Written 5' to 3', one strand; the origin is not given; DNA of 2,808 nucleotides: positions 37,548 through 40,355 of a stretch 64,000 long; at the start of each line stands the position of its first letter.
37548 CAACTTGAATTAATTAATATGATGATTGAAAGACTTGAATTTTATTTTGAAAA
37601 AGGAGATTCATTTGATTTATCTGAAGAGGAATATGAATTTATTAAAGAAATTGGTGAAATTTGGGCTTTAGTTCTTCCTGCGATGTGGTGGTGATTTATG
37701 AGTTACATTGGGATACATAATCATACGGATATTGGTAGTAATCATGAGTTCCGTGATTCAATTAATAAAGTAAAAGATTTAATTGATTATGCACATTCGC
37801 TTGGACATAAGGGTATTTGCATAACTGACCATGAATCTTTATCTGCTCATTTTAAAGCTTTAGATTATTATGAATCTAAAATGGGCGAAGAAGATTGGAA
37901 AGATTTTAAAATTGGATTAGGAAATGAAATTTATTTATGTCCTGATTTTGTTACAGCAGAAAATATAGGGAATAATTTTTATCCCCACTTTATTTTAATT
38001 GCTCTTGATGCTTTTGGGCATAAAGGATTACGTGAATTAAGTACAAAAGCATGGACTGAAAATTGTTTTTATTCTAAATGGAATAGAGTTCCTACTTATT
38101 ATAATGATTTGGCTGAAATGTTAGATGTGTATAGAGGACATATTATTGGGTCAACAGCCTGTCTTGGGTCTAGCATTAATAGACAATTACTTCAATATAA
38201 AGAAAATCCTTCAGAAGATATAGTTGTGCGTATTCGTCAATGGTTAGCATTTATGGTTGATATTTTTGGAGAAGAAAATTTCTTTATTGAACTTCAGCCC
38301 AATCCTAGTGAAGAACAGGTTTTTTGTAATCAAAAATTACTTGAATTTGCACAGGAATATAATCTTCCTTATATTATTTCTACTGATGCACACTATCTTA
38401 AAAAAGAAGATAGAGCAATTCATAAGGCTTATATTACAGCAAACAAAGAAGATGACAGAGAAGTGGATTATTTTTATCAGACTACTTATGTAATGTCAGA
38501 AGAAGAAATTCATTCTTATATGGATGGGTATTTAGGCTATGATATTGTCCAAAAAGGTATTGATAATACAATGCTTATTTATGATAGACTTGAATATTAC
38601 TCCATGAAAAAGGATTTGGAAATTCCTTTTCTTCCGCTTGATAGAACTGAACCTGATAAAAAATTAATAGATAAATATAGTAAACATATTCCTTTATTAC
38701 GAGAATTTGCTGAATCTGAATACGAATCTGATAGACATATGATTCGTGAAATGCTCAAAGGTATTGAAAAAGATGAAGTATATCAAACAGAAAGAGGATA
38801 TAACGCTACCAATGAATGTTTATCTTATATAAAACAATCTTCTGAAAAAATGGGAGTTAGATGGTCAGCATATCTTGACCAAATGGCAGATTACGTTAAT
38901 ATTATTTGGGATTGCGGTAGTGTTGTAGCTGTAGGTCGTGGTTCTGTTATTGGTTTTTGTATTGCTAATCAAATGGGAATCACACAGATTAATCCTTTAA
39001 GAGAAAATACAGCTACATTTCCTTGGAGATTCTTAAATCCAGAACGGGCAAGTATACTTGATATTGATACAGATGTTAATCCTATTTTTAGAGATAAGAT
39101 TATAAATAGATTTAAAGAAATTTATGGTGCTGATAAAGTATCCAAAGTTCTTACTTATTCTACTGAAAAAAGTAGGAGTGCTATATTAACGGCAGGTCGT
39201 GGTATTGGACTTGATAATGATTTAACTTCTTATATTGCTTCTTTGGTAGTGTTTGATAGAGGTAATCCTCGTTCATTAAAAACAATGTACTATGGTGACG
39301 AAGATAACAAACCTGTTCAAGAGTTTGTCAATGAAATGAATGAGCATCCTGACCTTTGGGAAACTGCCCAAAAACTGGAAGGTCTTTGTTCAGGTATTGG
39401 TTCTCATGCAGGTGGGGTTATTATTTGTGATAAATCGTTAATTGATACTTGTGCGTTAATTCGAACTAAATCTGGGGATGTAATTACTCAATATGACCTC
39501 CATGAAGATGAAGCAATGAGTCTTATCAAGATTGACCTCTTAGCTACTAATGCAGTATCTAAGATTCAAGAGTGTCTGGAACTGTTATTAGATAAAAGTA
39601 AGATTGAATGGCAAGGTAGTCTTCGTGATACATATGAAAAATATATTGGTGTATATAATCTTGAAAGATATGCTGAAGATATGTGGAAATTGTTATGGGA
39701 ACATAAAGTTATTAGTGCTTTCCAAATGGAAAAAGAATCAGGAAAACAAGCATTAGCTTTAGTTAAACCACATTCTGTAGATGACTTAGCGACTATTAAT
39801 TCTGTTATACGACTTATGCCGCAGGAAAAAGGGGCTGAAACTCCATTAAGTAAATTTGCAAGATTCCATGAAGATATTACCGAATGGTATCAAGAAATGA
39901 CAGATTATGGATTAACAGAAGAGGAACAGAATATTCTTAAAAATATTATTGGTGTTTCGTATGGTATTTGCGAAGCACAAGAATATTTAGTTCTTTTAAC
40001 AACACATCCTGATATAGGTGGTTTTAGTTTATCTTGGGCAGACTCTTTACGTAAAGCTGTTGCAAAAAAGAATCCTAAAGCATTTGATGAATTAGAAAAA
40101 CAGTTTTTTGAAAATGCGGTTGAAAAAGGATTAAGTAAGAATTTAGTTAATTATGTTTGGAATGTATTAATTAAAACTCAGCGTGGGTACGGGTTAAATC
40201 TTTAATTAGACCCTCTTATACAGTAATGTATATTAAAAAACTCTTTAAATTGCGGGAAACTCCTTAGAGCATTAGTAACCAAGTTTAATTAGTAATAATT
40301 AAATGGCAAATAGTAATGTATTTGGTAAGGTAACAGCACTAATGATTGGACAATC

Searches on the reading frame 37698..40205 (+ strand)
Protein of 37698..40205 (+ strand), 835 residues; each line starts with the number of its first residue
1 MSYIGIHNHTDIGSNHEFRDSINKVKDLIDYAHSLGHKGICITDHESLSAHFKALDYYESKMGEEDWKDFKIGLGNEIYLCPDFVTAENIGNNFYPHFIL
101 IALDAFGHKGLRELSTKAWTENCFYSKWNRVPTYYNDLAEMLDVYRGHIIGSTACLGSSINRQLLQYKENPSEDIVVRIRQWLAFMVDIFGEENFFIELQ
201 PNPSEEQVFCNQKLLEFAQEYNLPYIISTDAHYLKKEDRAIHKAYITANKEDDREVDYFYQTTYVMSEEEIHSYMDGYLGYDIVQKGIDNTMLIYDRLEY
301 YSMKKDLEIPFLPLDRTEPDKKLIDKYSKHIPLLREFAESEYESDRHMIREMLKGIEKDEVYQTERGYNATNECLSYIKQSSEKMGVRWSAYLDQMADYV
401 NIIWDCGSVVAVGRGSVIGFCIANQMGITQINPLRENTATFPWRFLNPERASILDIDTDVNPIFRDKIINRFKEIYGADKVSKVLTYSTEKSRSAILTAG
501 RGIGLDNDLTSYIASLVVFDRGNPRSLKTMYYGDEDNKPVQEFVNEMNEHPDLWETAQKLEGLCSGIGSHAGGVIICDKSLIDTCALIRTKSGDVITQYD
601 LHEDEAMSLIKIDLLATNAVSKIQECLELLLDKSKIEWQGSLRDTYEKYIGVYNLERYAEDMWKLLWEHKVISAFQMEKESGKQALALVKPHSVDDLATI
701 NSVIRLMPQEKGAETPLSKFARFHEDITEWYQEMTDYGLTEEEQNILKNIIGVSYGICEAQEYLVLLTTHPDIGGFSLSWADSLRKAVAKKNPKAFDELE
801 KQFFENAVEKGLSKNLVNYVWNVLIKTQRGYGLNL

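Call 12: search_protein_families(library=pfam, proteins=[window:37698-40205:+], max_evalue=0.001)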
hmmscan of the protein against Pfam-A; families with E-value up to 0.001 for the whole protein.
window:37698-40205:+ (835 aa): 3 families
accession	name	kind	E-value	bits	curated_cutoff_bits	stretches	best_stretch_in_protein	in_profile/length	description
PF07733.18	DNA_pol3_alpha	-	7.7e-47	160.5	23.9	1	389-616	39-260/260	Bacterial DNA polymerase III alpha NTPase domain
PF02811.25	PHP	-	3.2e-19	70.3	26.4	1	14-201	6-163/164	PHP domain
PF17657.6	DNA_pol3_finger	-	2.6e-17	63.1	22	1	644-811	14-166/166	Bacterial DNA polymerase III alpha subunit finger domain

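Call 14: search_dna_similar(query=window:37698-40205:+, collection=phages, mode=protein, max_rows=15)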
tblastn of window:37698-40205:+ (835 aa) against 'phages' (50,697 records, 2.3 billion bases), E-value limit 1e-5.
Records with a match: 1414; places in all: 1420; records where one place covers at least 80% of the query: 828.
Best place of each record, by identity: <60% 1414.
By first word of the organism name: Pseudomonas 300; Mycobacterium 282; Streptomyces 211; Gordonia 132; Bacillus 99; Staphylococcus 48; Bacteriophage 37; Microbacterium 36; Escherichia 31; Rhodococcus 22; and 55 more.
By host as written in the record: Mycobacterium smegmatis mc2 155 204; Pseudomonas aeruginosa 118; - 95; Pseudomonas aeruginosa PAO1 85; Streptomyces griseus ATCC 10137 81; Gordonia terrae 3612 65; Streptomyces lividans JI 1326 44; Mycobacterium smegmatis mc#155 37; and 232 more.
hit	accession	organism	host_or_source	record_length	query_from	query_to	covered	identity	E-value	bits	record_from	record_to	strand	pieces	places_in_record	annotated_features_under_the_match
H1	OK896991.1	Geobacillus phage GR1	Geobacillus stearothermophilus ATCC ...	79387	7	835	99%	38.7%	4e-177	572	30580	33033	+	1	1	PHP domain-containing protein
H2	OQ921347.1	Bacillus phage SPbetaL7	Bacillus subtilis BEST7003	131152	4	835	100%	37.8%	7e-177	571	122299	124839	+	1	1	hypothetical protein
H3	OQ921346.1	Bacillus phage SPbetaL6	Bacillus subtilis BEST7003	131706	4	835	100%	37.8%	7e-177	571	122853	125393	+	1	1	hypothetical protein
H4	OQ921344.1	Bacillus phage SPbetaL4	Bacillus subtilis BEST7003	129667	4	834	100%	37.6%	1e-174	565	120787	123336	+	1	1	hypothetical protein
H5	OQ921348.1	Bacillus phage SPbetaL8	Bacillus subtilis BEST7003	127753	4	835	100%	37.6%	6e-177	572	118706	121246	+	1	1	hypothetical protein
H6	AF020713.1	Bacillus phage SPBc2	-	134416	4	835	100%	37.6%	1e-176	570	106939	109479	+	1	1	yorL: putative DNA polymerase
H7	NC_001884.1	Bacillus phage SPBc2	Bacillus subtilis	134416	4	835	100%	37.6%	1e-176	570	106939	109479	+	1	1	yorL: DNA polymerase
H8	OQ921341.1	Bacillus phage SPbetaL1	Bacillus subtilis BEST7003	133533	1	835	100%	37.2%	3e-174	564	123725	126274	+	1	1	hypothetical protein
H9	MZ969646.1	Bacillus phage BUCT082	Bacillus subtilis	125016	4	835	100%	37.3%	7e-176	568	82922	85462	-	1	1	DNA polymerase III subunit alpha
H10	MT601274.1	Bacillus phage vB_BsuS-Goe13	Bacillus subtilis Delta6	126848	4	835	100%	37.3%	5e-175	566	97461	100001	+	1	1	yorL: putative DNA polymerase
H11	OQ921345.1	Bacillus phage SPbetaL5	Bacillus subtilis BEST7003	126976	4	835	100%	37.3%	7e-175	565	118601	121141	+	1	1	hypothetical protein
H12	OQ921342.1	Bacillus phage SPbetaL2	Bacillus subtilis BEST7003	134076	4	835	100%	37.3%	8e-175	565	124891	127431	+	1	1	hypothetical protein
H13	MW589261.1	Staphylococcus phage vB-SscS-F1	Mammaliicoccus sciuri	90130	5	835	100%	37.3%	9e-169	548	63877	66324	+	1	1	DNA polymerase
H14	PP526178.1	Bacillus phage phi3T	Bacillus subtilis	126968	4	835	100%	37.2%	1e-174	565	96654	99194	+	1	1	record has no annotation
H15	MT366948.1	Bacillus phage Hyb3phi3Ts-SPbeta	Bacillus subtilis subsp. subtilis str. ...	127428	4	835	100%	37.2%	1e-174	565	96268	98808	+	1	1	putative DNA polymerase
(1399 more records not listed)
